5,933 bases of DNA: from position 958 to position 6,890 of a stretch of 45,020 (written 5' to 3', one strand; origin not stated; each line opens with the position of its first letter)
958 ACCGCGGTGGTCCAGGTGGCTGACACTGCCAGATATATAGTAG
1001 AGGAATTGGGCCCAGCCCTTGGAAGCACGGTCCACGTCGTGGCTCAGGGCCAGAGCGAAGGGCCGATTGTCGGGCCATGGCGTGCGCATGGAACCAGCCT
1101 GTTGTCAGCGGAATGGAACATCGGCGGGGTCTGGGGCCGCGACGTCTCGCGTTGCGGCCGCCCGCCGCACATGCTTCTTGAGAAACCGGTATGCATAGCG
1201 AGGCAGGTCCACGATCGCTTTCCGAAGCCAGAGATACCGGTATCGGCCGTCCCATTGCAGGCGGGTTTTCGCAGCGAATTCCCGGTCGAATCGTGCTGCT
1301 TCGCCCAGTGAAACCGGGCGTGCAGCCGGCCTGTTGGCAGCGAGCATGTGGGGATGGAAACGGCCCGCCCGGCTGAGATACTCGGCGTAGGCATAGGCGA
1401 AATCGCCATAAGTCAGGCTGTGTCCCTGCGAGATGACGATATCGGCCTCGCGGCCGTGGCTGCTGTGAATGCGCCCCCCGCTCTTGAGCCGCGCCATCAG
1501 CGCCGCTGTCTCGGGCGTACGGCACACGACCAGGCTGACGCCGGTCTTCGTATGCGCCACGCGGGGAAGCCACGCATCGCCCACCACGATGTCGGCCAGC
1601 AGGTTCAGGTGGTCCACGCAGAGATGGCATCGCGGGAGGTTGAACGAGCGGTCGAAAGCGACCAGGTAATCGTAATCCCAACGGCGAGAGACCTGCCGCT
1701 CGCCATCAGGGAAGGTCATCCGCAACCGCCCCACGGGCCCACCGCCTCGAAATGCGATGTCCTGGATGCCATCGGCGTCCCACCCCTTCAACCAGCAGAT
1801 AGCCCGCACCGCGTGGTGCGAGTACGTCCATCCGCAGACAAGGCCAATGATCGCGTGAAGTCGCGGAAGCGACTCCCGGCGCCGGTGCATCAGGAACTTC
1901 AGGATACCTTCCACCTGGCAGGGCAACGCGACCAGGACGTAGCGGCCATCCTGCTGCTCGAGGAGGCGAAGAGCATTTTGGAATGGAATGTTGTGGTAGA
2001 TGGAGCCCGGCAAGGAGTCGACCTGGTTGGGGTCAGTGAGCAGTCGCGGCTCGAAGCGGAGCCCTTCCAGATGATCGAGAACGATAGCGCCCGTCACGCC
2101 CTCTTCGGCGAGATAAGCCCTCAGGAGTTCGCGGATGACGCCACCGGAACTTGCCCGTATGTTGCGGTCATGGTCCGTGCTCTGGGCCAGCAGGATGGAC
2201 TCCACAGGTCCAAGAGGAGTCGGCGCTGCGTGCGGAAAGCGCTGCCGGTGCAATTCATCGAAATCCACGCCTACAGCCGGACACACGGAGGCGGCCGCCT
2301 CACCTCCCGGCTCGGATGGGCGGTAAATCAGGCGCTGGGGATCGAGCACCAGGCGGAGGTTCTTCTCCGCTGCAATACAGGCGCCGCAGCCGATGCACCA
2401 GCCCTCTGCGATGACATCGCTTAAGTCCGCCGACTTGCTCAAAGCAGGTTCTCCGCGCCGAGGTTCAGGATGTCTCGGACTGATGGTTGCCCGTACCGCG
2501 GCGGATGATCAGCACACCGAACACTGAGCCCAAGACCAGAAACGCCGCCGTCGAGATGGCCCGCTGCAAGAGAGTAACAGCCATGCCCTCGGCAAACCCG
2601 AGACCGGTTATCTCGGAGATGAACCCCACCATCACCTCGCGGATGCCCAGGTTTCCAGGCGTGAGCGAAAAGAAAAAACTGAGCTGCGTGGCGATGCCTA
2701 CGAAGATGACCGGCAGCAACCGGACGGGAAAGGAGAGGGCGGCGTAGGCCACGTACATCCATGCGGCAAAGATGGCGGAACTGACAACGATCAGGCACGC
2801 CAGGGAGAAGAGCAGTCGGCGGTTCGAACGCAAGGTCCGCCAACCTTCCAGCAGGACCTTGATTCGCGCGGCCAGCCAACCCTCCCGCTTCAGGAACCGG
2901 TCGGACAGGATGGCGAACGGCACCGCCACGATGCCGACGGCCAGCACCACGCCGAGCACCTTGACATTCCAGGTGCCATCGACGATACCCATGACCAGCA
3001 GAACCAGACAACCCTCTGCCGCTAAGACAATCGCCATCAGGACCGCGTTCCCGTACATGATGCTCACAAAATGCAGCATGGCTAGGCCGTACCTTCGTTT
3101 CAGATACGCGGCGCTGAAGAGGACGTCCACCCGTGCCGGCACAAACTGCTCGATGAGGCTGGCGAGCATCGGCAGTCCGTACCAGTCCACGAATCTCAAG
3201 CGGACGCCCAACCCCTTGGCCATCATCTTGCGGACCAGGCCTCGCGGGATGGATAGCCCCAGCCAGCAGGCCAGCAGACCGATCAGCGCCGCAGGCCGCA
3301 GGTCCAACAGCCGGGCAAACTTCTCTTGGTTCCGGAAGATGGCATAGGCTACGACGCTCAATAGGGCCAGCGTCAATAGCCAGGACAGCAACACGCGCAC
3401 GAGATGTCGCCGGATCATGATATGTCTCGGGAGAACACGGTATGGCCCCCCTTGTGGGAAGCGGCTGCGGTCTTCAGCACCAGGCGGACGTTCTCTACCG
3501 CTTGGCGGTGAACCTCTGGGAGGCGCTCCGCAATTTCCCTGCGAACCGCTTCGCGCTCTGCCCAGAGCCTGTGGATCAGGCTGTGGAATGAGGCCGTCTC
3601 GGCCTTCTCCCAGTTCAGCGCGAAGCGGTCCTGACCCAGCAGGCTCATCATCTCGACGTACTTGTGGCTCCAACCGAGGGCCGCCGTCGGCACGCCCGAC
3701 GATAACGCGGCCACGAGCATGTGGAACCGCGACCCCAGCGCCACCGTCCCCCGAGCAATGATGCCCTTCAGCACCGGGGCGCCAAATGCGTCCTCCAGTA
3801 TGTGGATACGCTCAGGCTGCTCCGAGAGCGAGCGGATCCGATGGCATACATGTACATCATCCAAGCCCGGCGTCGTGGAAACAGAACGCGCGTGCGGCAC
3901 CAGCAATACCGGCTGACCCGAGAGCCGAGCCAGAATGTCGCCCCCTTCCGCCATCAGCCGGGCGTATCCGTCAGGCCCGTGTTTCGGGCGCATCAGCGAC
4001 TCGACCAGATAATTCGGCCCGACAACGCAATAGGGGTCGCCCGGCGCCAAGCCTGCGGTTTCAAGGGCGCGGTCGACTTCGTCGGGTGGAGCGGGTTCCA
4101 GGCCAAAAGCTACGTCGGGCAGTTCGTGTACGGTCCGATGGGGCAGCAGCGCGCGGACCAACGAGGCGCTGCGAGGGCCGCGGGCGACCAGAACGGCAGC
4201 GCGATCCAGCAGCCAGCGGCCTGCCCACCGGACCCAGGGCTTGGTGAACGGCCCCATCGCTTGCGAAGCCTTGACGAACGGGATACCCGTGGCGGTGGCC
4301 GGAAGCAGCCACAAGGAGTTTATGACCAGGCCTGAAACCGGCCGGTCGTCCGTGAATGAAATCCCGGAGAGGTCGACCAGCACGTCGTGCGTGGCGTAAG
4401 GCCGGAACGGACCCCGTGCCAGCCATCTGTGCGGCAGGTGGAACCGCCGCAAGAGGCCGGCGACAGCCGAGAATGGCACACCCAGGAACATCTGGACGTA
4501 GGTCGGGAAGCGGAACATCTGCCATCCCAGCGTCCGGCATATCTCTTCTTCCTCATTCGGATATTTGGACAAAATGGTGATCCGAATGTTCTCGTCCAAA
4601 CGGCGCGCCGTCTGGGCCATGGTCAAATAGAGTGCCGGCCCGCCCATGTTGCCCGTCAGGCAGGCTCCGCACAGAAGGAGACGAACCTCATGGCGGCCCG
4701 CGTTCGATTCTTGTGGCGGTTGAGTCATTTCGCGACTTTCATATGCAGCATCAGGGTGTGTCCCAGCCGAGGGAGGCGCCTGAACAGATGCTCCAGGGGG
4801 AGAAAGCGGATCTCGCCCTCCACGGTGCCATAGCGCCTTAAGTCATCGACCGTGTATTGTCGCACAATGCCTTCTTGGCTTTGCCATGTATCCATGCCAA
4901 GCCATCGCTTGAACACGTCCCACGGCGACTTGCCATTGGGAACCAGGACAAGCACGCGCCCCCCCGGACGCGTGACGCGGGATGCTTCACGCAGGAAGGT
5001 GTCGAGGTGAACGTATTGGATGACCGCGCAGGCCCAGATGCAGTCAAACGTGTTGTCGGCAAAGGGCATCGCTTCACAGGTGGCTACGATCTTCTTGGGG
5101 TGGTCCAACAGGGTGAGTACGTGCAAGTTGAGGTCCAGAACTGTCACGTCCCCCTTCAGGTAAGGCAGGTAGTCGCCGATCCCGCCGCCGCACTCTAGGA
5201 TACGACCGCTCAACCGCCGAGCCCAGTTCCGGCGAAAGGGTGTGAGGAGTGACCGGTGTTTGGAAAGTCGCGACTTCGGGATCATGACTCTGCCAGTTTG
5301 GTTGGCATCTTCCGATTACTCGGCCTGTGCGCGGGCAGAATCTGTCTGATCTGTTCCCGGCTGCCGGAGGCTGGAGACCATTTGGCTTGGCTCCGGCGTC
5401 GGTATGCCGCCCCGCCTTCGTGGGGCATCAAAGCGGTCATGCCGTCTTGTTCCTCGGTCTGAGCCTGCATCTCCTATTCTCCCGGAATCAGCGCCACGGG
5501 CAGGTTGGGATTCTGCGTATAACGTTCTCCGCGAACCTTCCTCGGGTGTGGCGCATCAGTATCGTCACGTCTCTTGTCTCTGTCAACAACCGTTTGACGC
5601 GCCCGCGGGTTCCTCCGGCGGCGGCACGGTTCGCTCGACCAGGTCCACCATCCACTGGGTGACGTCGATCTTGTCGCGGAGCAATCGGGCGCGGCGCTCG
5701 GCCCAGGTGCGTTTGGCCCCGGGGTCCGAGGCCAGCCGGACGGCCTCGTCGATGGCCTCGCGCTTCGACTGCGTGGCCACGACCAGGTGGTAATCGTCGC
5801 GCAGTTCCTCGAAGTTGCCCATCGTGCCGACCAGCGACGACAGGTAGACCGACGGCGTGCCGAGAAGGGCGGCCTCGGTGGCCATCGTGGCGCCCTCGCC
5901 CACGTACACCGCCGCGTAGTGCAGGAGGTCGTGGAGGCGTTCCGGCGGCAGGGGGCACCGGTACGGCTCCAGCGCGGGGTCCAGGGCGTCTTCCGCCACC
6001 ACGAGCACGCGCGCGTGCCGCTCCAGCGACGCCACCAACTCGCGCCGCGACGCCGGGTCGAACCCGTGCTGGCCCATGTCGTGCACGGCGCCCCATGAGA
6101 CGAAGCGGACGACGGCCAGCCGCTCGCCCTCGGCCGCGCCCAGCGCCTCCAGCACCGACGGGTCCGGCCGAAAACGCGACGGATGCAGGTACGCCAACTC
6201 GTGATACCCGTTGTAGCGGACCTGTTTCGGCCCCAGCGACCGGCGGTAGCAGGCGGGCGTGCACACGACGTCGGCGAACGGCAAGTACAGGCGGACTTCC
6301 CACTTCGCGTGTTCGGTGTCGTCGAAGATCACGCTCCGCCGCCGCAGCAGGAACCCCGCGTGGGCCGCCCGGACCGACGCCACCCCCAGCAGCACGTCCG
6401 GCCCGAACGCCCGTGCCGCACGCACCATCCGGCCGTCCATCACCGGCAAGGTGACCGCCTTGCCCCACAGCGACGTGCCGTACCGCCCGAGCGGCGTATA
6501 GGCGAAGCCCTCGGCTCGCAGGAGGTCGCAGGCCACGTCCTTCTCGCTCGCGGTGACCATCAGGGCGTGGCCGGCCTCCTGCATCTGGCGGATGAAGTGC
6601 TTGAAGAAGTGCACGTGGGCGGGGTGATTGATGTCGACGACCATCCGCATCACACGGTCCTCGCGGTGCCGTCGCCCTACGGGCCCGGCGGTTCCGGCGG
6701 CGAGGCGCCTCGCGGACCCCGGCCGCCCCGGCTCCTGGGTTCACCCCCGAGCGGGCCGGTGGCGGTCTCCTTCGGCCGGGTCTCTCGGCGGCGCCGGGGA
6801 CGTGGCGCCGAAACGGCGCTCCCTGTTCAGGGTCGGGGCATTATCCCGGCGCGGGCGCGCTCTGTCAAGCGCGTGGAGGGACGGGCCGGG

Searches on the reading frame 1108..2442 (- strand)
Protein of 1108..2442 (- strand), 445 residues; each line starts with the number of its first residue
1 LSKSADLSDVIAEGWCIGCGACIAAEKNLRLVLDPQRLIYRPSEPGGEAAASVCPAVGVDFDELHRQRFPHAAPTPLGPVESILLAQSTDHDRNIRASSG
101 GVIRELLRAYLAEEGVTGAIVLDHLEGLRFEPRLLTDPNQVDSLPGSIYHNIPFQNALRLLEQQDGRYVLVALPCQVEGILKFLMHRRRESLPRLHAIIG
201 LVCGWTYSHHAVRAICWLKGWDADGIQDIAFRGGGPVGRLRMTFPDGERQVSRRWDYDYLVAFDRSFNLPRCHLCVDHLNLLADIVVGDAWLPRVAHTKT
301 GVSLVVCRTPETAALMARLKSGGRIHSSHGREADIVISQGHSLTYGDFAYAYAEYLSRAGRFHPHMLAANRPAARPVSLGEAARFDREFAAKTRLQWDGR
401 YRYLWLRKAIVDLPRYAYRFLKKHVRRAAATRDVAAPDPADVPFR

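Call 49: search_protein_families(library=pfam, proteins=[window:1108-2442:-], max_evalue=0.001)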
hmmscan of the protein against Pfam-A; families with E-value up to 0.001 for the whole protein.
window:1108-2442:- (445 aa): 2 families
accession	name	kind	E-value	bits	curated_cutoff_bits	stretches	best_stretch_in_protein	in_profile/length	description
PF04432.18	FrhB_FdhB_C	-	2.8e-23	82.9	23.3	1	167-327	3-144/150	Coenzyme F420 hydrogenase/dehydrogenase, beta subunit C terminus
PF04422.18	FrhB_FdhB_N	-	6.4e-10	39.5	22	1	84-158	2-77/78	Coenzyme F420 hydrogenase/dehydrogenase, beta subunit N-term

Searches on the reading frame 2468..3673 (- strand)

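Call 49: search_protein_families(library=pfam, proteins=[window:2468-3673:-], max_evalue=0.001)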
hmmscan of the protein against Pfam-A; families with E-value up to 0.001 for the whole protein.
window:2468-3673:- (402 aa): 1 family
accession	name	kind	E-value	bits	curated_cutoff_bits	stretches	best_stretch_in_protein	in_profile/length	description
PF03706.18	LPG_synthase_TM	-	1e-14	55.1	33.4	1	99-382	2-302/302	Lysylphosphatidylglycerol synthase TM region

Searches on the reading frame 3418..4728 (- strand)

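Call 49: search_protein_families(library=pfam, proteins=[window:3418-4728:-], max_evalue=0.001)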
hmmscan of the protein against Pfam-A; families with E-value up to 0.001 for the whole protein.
window:3418-4728:- (437 aa): 1 family
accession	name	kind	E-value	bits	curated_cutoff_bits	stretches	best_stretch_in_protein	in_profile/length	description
PF04230.19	PS_pyruv_trans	-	4.2e-19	69.9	25.3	1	116-355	63-280/280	Polysaccharide pyruvyl transferase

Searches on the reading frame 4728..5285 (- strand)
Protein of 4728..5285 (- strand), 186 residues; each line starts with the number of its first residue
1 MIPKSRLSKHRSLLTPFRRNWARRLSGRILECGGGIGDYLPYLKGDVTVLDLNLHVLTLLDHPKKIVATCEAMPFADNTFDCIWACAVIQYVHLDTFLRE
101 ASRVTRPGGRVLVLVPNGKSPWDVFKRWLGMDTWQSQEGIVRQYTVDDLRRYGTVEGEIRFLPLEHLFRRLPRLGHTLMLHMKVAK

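Call 49: search_protein_families(library=pfam, proteins=[window:4728-5285:-], max_evalue=0.001)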
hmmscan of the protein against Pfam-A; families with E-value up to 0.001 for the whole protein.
window:4728-5285:- (186 aa): 7 families
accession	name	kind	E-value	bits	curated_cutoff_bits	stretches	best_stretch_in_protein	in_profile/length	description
PF08241.18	Methyltransf_11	-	2.4e-15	57.4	21.2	1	30-112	1-94/95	Methyltransferase domain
PF13649.12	Methyltransf_25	-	4.2e-09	37.4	27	1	29-109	1-97/97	Methyltransferase domain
PF13489.12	Methyltransf_23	-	1.6e-06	28.4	27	1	18-151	14-152/164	Methyltransferase domain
PF08242.18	Methyltransf_12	-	1.3e-05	26.3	30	1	30-111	1-98/98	Methyltransferase domain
PF01209.24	Ubie_methyltran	-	4.7e-05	23.3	20.1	1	66-114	103-152/233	ubiE/COQ5 methyltransferase family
PF13847.12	Methyltransf_31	-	0.00067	19.8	27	0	69-117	62-113/145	Methyltransferase domain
PF05148.21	Methyltransf_8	-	0.00079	19.8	27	0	55-113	97-156/219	Hypothetical methyltransferase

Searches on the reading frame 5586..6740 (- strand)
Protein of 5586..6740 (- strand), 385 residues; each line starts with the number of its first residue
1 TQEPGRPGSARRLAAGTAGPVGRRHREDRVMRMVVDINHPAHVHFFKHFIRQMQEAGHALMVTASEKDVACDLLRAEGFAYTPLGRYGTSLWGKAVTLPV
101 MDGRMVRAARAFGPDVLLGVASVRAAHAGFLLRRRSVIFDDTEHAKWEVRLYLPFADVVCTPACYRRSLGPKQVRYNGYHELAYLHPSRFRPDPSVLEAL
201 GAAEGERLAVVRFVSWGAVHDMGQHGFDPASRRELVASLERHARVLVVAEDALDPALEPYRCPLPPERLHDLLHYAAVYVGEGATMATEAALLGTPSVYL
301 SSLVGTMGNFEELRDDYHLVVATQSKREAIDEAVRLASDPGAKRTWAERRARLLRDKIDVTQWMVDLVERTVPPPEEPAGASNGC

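Call 7: search_protein_families(library=pfam, proteins=[window:5586-6740:-], max_evalue=0.001)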
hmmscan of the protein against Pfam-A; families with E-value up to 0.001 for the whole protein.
window:5586-6740:- (385 aa): 1 family
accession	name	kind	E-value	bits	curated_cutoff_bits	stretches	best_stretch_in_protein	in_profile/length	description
PF04007.18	DUF354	-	1.2e-16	61.2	22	1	33-345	3-328/349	Protein of unknown function (DUF354)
